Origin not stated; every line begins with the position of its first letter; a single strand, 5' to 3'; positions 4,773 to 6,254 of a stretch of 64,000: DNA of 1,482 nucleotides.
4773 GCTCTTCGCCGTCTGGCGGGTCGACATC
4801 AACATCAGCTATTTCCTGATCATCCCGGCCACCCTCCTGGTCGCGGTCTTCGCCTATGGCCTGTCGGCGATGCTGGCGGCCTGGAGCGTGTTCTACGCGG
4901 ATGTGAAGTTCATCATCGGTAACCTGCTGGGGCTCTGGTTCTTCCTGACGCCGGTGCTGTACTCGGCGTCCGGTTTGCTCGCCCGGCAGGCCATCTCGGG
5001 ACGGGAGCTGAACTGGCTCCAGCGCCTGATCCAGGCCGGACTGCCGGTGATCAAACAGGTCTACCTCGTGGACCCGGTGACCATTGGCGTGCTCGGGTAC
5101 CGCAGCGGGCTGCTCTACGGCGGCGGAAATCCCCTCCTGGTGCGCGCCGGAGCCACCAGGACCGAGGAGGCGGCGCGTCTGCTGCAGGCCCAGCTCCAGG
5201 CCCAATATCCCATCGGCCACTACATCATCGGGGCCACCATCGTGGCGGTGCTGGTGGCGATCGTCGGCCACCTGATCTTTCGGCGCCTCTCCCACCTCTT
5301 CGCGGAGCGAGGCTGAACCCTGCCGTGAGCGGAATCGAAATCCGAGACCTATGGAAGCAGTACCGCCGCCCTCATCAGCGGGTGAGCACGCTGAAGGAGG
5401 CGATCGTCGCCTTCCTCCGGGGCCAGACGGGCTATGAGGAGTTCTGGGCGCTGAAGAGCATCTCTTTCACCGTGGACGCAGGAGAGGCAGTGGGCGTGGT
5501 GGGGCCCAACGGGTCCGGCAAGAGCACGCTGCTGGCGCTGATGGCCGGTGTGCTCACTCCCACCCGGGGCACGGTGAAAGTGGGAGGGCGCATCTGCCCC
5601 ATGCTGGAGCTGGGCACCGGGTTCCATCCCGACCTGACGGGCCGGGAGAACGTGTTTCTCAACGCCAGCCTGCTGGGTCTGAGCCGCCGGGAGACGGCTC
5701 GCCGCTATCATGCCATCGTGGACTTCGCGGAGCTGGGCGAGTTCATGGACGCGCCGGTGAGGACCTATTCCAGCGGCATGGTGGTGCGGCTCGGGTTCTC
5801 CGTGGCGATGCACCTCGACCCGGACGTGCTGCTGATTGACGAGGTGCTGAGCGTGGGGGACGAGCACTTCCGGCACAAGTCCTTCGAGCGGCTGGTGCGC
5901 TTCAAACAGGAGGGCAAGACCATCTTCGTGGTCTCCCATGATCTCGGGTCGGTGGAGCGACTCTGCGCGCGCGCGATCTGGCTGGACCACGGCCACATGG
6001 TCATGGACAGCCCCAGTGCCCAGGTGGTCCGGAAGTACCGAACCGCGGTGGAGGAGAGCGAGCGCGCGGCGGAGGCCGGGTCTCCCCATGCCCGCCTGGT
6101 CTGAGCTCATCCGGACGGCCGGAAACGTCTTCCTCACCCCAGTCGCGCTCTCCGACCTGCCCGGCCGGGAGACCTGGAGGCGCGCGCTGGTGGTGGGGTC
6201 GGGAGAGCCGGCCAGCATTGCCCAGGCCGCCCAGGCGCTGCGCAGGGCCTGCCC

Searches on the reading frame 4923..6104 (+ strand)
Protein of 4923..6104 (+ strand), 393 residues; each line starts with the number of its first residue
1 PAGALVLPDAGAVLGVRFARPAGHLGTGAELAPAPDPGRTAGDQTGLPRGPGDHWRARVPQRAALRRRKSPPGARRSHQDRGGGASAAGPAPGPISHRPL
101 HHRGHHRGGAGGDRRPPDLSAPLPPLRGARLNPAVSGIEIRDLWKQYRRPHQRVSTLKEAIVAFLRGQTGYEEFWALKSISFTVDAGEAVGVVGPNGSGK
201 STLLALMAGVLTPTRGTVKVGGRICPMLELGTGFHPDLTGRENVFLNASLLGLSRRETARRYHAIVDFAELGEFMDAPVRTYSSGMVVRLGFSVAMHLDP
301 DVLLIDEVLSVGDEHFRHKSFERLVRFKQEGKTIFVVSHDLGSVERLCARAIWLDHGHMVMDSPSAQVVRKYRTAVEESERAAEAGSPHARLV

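Call 26: search_protein_families(library=pfam, proteins=[window:4923-6104:+], max_evalue=0.0001)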
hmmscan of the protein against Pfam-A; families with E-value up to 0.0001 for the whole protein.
window:4923-6104:+ (393 aa): 3 families
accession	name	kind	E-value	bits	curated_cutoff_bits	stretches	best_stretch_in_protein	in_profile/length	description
PF00005.33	ABC_tran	-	3.5e-20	73.4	25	1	177-308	1-135/137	ABC transporter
PF13555.12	AAA_29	-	3.4e-05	24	27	1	183-215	18-50/61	P-loop containing region of AAA domain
PF13304.12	AAA_21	-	3.5e-05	24.4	27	0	191-206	3-18/304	AAA domain, putative AbiEii toxin, Type IV TA system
